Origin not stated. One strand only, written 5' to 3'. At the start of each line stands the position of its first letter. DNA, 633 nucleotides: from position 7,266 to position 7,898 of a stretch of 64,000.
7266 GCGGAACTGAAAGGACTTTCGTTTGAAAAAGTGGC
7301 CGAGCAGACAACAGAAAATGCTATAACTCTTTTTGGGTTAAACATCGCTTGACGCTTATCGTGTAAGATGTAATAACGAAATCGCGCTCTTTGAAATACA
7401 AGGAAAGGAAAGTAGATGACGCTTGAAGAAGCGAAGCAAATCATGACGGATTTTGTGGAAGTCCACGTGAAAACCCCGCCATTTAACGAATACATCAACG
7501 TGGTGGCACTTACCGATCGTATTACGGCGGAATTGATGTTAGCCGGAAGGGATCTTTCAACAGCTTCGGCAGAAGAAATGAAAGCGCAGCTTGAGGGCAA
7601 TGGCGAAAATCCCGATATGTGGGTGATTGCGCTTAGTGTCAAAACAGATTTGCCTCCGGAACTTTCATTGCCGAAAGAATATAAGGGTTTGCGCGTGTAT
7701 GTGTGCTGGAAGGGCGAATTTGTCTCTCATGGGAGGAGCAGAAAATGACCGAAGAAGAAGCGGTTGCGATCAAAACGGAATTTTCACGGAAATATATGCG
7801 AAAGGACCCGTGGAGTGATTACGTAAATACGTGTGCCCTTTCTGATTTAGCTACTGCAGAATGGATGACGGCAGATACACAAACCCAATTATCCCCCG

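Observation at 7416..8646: Tightly coupled operon of three tandem paralogous small proteins plus a fourth small gene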

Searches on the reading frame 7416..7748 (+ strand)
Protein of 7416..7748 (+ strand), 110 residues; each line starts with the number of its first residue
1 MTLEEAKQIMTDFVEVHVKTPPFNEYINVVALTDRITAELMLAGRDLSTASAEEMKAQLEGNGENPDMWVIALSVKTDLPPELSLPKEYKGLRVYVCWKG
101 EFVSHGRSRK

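Call 3: search_protein_families(library=pfam, proteins=[window:7416-7748:+], max_evalue=1)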
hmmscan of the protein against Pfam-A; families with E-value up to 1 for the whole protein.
window:7416-7748:+ (110 aa): 2 families
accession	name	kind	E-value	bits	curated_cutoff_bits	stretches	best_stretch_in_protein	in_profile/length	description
PF08875.16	DUF1833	-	0.18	11.8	21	1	6-76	11-79/150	Domain of unknown function (DUF1833)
PF14403.11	CP_ATPgrasp_2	-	0.18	11.2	32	1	29-99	292-359/374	Circularly permuted ATP-grasp type 2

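Call 11: search_protein_families(library=phrogs, proteins=[window:7416-7748:+], max_evalue=1)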
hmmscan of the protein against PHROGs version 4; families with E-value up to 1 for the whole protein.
window:7416-7748:+ (110 aa): 1 family
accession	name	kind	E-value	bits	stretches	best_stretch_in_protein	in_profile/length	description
phrog_7468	-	unknown function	0.051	13.9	1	19-63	45-89/268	-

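Call 12: search_protein_families(library=ncbifam, proteins=[window:7416-7748:+], max_evalue=1)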
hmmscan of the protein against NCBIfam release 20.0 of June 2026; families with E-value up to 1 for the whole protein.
window:7416-7748:+ (110 aa): 2 families
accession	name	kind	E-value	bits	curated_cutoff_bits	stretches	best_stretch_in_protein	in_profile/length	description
TIGR03168.1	1-PFK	subfamily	0.032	13.2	216.4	1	6-82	72-144/305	hexose kinase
TIGR03828.1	pfkB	equivalog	0.036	13.1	292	1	5-82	71-144/305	1-phosphofructokinase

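Call 13: search_protein_families(library=padloc, proteins=[window:7416-7748:+], max_evalue=1)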
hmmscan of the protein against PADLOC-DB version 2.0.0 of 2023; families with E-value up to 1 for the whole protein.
window:7416-7748:+ (110 aa): 1 family
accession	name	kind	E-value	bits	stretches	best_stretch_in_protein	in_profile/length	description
PDLC03061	Specificity_I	-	0.03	11.4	1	12-59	118-163/360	Type I specificity subunit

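Call 14: find_homologous_proteins(query=A1, max_evalue=0.01)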
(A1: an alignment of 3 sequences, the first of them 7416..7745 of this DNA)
Query A1 (3 sequences) (110 aa, profile of the alignment): 3 proteins with E <= 0.01 among 194 candidates.
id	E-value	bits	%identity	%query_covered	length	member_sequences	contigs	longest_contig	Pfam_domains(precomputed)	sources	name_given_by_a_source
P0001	4.6e-51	189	100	100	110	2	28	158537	-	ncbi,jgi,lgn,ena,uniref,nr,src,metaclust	ncbi:MAG: hypothetical protein A2806_04275 [Candidatus Terrybacteria bacterium RIFCSPHIGHO2_01_FULL_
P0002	1.6e-50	187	43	95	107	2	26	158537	-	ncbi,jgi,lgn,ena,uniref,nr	ncbi:MAG: hypothetical protein A2806_04280 [Candidatus Terrybacteria bacterium RIFCSPHIGHO2_01_FULL_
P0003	5.3e-21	92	47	29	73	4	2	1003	-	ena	-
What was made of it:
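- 7416..7748 (+): ORF1, 110 aa, long-form family member (pI 5.2). Identical to NCBI hypothetical protein A2806_04275 of a Candidatus Terrybacteria MAG (call 14).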

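Call 16: find_encoding_contigs(protein=P0001, flank=8000, max_places=10)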
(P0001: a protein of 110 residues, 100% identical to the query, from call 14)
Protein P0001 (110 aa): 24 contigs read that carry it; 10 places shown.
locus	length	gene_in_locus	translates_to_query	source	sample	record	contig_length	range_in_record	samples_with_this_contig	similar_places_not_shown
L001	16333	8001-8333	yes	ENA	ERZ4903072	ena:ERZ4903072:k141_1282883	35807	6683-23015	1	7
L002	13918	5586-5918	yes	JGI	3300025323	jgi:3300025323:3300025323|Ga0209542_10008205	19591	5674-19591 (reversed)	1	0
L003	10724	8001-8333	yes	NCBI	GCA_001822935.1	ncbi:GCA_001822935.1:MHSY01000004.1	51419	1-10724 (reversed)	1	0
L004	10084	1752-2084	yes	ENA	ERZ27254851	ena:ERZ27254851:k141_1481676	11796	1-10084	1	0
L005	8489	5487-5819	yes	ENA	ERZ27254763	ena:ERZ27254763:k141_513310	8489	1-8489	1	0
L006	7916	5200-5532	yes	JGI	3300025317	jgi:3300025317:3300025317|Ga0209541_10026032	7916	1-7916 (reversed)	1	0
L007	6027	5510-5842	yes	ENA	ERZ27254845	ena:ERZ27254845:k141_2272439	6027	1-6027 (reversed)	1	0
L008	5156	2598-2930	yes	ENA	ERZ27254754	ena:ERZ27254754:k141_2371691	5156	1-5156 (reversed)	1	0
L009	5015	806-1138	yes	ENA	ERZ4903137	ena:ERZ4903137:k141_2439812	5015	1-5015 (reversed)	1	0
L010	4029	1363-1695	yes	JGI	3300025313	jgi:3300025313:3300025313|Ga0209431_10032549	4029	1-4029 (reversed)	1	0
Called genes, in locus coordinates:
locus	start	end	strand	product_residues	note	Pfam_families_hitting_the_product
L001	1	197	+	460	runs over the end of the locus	PF03129:HGTP_anticodon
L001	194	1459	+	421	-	PF00675:Peptidase_M16, PF05193:Peptidase_M16_C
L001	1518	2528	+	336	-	PF01594:AI-2E_transport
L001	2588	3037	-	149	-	-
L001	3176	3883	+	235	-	PF00590:TP_methylase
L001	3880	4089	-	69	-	-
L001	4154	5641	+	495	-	PF01406:tRNA-synt_1e (faint), PF09334:tRNA-synt_1g, PF00133:tRNA-synt_1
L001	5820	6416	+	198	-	-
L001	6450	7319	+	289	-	PF01026:TatD_DNase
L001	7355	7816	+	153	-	-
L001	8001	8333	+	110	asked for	-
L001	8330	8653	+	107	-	-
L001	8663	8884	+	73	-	-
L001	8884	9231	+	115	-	-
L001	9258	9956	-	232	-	-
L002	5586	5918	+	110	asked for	-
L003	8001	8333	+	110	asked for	-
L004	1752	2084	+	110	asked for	-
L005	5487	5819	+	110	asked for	-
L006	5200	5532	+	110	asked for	-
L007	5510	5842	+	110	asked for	-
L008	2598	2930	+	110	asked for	-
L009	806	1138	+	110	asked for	-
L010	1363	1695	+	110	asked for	-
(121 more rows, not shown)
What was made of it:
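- Gene callers predicted all four genes on every contig that spans them (call 16).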

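Call 17: search_solved_structures(query=A1, max_evalue=10)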
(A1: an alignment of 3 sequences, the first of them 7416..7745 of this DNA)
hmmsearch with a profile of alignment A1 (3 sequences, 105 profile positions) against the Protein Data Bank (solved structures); distinct sequences matched with E-value up to 10: 4.
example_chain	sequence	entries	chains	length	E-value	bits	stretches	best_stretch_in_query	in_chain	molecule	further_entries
3ihq_B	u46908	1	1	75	0.27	14.6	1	27-63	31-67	DNA-directed RNA polymerase subunit alpha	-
1z3e_B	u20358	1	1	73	0.36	14.2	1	27-63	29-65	DNA-directed RNA polymerase alpha chain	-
3gfk_B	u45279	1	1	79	0.42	14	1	27-63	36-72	DNA-directed RNA polymerase subunit alpha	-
8fbi_A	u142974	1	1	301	5.6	10.4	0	32-76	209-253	KWOCA_39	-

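Call 20: search_protein_representatives(alignment_id=A1)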
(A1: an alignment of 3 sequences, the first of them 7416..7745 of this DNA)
Query: 3 sequences, 105 profile positions. Proteins with E-value up to 0.001 (for the whole library): 136; up to 1e-10: 22; up to 1e-30: 2. The best 136 are listed.
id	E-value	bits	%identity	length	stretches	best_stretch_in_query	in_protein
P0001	1.5e-51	189.1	-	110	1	1-105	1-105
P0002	5.0e-51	187.3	-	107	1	1-105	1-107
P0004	5.7e-19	84.3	-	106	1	1-102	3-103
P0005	5.9e-19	84.3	-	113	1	4-104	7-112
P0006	7.2e-19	84.0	-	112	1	2-102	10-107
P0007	4.9e-17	78.1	-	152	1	9-102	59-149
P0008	8.6e-17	77.3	-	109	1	1-99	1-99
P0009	9.5e-16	74.0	-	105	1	1-96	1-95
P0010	4.6e-15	71.8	-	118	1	5-102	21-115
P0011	4.9e-15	71.7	-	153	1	4-102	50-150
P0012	5.4e-15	71.5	-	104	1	1-102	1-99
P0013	4.6e-14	68.5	-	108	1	3-102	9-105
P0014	6.7e-14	68.0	-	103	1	6-103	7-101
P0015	2.2e-13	66.4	-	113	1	5-102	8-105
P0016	1.5e-12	63.6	-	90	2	51-102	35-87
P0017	2.0e-12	63.3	-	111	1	9-104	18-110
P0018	4.3e-12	62.2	-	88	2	65-102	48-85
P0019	4.6e-12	62.1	-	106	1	5-97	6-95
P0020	4.8e-12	62.0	-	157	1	9-99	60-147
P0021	2.9e-11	59.6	-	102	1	1-102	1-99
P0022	3.0e-11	59.5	-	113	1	7-102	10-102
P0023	5.9e-11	58.5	-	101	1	1-101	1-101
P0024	2.5e-10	56.6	-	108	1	5-103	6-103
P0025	3.0e-10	56.3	-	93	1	1-97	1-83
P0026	3.4e-10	56.1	-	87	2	69-100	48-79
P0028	7.9e-10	54.9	-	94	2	67-102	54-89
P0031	1.3e-09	54.3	-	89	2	56-105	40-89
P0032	3.2e-09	53.0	-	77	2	1-37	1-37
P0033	3.6e-09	52.8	-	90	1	3-102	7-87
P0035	7.8e-09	51.7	-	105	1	8-102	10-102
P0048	1.0e-07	48.2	-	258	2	64-103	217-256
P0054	2.2e-07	47.1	-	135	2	2-34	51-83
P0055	2.3e-07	47.0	-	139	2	65-102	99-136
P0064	7.0e-07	45.5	-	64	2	1-42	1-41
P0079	3.9e-06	43.1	-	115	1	8-96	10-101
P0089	1.0e-05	41.7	-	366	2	2-98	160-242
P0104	7.9e-05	38.9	-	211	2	49-101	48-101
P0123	2.7e-04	37.2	-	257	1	2-102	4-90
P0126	3.9e-04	36.6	-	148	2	55-99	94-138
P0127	4.0e-04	36.6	-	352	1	3-97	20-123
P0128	4.6e-04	36.4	-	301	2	4-102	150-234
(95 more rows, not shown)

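Call 24: search_protein_families(library=pfam, alignment_id=A2, max_evalue=0.01)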
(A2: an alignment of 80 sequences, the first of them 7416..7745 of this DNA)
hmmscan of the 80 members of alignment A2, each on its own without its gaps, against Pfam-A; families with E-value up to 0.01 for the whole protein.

A. member 1, window:7416-7745:+ (110 aa): 0 families

B. families by the number of members that match (of 80 scanned): 2 families
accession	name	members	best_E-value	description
PF07337.16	CagY_M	1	0.0056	DC-EC Repeat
PF11836.14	Phage_TAC_11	1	0.0087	Phage tail tube protein, GTA-gp10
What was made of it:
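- On Any Pfam / NCBIfam / PHROG family: Of 80 family members scanned against Pfam, only two gave stray single hits at E above 0.005 (call 24).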

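Call 25: search_solved_structures(query=A2, max_evalue=10)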
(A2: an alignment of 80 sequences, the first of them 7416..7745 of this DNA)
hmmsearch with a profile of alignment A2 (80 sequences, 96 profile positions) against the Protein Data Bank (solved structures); distinct sequences matched with E-value up to 10: 5.
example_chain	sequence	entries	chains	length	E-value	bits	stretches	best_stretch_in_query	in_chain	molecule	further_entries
6d72_A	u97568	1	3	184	0.12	15.6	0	18-46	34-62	Spermidine N1-acetyltransferase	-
5wif_A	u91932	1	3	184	0.12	15.6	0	18-46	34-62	Spermidine N1-acetyltransferase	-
6z1p_BN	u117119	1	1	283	0.4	13.9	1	13-79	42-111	mS82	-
6cy6_A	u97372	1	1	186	0.6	13.4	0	12-44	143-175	Spermidine N(1)-acetyltransferase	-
4r9m_A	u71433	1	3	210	0.87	12.9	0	12-44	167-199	Spermidine N(1)-acetyltransferase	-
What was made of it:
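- No known family or solved relative (calls 3, 11-13, 17, 24, 25).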

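Call 30: find_homologous_proteins(query=A2, max_evalue=0.001)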
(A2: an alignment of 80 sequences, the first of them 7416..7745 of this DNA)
Query A2 (80 sequences) (110 aa, profile of the alignment): 7 proteins with E <= 0.001 among 241 candidates.
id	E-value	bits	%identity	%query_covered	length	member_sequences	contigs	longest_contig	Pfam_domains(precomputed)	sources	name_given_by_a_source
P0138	4.7e-24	102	25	96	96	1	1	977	-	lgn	-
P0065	9.4e-24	101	21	93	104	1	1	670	-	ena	-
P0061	6.0e-23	98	23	87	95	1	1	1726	-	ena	-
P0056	1.5e-22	97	20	92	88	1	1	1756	-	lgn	-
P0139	9.2e-22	95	25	92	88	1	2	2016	-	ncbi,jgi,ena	-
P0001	3.4e-19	86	100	100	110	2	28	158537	-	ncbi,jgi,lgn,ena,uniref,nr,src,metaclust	ncbi:MAG: hypothetical protein A2806_04275 [Candidatus Terrybacteria bacterium RIFCSPHIGHO2_01_FULL_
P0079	4.1e-12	64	26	75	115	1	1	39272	-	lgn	-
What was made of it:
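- Tried and rejected: With the 80-sequence profile it found just 7 proteins (call 30).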

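Call 31: find_encoding_contigs(protein=P0079, flank=8000, max_places=4)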
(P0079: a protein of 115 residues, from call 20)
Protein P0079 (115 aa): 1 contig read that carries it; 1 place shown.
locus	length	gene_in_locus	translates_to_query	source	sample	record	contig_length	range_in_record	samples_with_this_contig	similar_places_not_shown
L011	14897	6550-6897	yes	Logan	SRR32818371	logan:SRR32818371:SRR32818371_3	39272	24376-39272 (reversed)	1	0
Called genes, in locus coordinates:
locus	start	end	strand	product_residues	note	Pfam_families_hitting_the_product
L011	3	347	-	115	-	?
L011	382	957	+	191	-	PF02572:CobA_CobO_BtuR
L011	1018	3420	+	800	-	PF02190:LON_substr_bdg, PF00004:AAA, PF07728:AAA_5, PF22667:Lon_lid, PF05362:Lon_C, PF13541:ChlI (weak)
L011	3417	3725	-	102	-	-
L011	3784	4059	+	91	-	PF07866:DUF1653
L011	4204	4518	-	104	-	-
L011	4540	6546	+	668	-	PF03030:H_PPase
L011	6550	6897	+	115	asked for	-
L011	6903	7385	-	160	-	PF00072:Response_reg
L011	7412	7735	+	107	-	-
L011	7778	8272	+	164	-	-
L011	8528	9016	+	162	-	PF03449:GreA_GreB_N, PF01272:GreA_GreB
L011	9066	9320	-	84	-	PF01541:GIY-YIG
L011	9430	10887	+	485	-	PF01336:tRNA_anti-codon, PF00152:tRNA-synt_2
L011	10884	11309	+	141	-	PF09391:DUF2000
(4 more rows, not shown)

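Call 32: find_encoding_contigs(protein=P0004, flank=8000, max_places=4)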
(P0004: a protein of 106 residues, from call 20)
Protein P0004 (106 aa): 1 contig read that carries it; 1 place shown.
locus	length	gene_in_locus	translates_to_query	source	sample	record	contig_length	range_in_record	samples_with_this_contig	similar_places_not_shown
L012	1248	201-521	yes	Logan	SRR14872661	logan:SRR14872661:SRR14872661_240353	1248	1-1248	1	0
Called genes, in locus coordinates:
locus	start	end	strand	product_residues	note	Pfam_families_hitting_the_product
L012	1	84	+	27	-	?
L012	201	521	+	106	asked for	-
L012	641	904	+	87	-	PF03477:ATP-cone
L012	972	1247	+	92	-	?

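Call 33: list_cluster_members(proteins=[P0005, P0006, P0007, P0008, P0009, P0010, P0011, P0012, P0013, P0014])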
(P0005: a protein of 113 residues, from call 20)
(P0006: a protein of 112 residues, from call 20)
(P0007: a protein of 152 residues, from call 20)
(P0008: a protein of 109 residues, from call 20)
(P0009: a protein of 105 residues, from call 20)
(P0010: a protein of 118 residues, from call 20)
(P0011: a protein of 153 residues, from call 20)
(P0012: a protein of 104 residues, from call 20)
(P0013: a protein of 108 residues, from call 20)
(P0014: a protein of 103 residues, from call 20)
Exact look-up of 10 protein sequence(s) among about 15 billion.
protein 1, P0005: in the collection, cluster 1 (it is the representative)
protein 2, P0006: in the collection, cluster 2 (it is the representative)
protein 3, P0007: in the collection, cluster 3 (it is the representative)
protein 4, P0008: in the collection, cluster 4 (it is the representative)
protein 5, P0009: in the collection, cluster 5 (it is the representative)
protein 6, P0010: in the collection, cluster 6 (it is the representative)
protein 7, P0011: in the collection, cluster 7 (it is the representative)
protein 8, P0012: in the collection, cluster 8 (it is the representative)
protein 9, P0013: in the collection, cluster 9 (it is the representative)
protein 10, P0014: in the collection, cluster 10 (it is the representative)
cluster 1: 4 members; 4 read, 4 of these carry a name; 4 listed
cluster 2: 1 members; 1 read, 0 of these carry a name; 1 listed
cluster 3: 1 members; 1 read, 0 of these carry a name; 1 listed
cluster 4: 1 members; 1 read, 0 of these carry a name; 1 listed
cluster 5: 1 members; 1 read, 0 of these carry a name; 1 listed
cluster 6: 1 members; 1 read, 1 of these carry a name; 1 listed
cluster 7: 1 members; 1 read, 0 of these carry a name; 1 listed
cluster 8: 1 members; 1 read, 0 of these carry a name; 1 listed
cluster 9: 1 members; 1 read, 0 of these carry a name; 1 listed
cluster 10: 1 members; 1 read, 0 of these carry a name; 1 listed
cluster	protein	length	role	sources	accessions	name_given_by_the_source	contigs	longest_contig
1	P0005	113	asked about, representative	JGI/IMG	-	hypothetical protein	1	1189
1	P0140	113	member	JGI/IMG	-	hypothetical protein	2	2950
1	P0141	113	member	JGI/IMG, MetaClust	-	\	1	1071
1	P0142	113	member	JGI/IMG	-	hypothetical protein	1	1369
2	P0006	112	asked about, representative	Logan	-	-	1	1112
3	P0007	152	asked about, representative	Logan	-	-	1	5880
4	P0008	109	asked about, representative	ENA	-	-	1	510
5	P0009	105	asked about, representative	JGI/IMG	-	-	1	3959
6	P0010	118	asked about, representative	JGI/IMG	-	hypothetical protein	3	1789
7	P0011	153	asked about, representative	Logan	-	-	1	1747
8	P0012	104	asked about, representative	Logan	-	-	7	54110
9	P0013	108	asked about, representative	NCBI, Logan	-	-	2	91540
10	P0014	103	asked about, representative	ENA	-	-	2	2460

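Call 34: predict_structure(alignment_id=A2)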
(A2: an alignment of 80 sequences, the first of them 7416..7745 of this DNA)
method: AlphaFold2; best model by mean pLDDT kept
length: 110 residues; sequences in the alignment: 80
mean_pLDDT: 92.3   pTM: 0.80
mean pLDDT of the five models: 92.3, 90.5, 90.2, 89.3, 88.0
residues with pLDDT >= 90: 94; 70-90: 10; 50-70: 6; < 50: 0
segments of 3 or more residues with pLDDT < 50: none
pLDDT, mean of each block of 10 residues (from residue 1): 97 97 95 96 91 95 96 94 95 91 68
secondary structure, 60 per line:
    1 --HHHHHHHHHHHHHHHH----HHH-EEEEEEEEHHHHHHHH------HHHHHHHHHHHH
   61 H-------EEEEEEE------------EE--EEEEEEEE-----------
elements in order: H3-18 E27-34 H35-42 H49-61 E69-75 E92-99
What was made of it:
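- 7416..7748 (+): The AF2 model has pLDDT 92.3 (call 34).
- On BON / ring-building-motif domains: The predicted element order differs (call 34).
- Closest known: Small two-layer alpha/beta domains: BON. Different: The secondary-structure order here is helix, strand, helix, helix, strand, strand (call 34).
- The AF2 model is confident (pLDDT 92.3, pTM 0.80) with order helix, strand, helix, helix, strand, strand (call 34). ORF1-3 belong to a family conserved across 136 clusters (call 20) and have a confident fold (call 34).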

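Call 36: find_encoding_contigs(protein=P0013, flank=8000, max_places=3)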
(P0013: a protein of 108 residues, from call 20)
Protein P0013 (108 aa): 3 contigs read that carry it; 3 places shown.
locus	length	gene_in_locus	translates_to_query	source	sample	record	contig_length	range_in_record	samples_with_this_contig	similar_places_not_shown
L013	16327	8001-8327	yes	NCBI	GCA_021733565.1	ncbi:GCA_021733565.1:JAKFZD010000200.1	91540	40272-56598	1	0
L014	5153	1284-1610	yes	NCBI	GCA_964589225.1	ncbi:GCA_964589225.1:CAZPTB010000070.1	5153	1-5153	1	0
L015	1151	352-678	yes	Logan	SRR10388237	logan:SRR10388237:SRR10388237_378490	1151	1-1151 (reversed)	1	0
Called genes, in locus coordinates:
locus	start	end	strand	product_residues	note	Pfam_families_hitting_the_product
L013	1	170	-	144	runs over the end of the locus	PF01668:SmpB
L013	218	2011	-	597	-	-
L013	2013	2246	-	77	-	PF18901:DUF5657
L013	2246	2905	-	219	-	-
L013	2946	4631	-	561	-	PF08486:SpoIID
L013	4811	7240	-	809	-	PF26449:DUF8128, PF01935:DUF87 (faint), PF10412:TrwB_AAD_bind (faint), PF12696:TraG-D_C (weak)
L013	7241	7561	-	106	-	-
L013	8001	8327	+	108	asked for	-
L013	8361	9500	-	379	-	PF01168:Ala_racemase_N, PF00842:Ala_racemase_C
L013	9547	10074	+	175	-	PF13671:AAA_33, PF13207:AAA_17 (faint)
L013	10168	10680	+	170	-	-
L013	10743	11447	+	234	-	PF01182:Glucosamine_iso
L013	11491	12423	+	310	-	PF00005:ABC_tran, PF13304:AAA_21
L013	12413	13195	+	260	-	PF01061:ABC2_membrane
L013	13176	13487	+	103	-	-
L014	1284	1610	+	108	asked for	-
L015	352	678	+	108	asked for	-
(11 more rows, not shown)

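Call 37: find_encoding_contigs(protein=P0012, flank=8000, max_places=3)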
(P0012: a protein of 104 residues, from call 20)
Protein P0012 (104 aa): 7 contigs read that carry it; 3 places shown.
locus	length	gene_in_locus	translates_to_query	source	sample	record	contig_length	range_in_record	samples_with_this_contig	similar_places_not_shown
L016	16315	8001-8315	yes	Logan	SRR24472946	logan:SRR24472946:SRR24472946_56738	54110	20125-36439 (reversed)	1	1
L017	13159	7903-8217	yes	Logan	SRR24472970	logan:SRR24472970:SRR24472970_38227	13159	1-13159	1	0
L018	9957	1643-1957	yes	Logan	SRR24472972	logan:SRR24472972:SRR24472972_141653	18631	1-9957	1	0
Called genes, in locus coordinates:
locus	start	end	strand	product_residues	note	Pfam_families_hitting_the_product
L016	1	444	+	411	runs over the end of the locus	PF00587:tRNA-synt_2b, PF03129:HGTP_anticodon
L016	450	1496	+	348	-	PF06723:MreB_Mbl, PF00022:Actin (weak), PF11104:PilM_2 (faint), PF00012:HSP70, PF14450:FtsA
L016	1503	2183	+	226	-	PF04085:MreC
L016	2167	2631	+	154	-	-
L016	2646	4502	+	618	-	PF03717:PBP_dimer, PF21922:PBP_dimer_2 (weak), PF00905:Transpeptidase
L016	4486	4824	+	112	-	-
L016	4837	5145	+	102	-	PF00829:Ribosomal_L21p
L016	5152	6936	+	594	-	PF00009:GTP_EFTU, PF22042:EF-G_D2 (weak), PF14492:EFG_III, PF00679:EFG_C, PF06421:LepA_C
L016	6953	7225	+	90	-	PF04977:DivIC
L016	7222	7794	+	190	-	PF13624:SurA_N_3 (weak)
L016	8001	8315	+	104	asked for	-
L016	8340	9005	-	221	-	PF02223:Thymidylate_kin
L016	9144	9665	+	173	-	PF00578:AhpC-TSA, PF08534:Redoxin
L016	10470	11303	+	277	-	PF03462:PCRF, PF00472:RF-1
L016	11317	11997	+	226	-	PF03193:RsgA_GTPase (faint), PF00931:NB-ARC (faint), PF02463:SMC_N (faint), PF00005:ABC_tran, PF13304:AAA_21 (faint)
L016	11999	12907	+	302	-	PF18075:FtsX_ECD, PF02687:FtsX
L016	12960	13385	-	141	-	-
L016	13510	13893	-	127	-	-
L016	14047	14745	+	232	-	PF00483:NTP_transferase, PF12804:NTP_transf_3, PF00535:Glycos_transf_2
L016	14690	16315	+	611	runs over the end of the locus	PF23500:DUF7133 (faint), PF22807:TrAA12, PF07995:GSDH, PF10648:Gmad2, PF27854:Heavy_Cys_CGP (weak)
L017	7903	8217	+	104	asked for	-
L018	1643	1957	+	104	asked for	-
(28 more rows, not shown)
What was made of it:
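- Thymidylate kinase in L016 (call 37).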
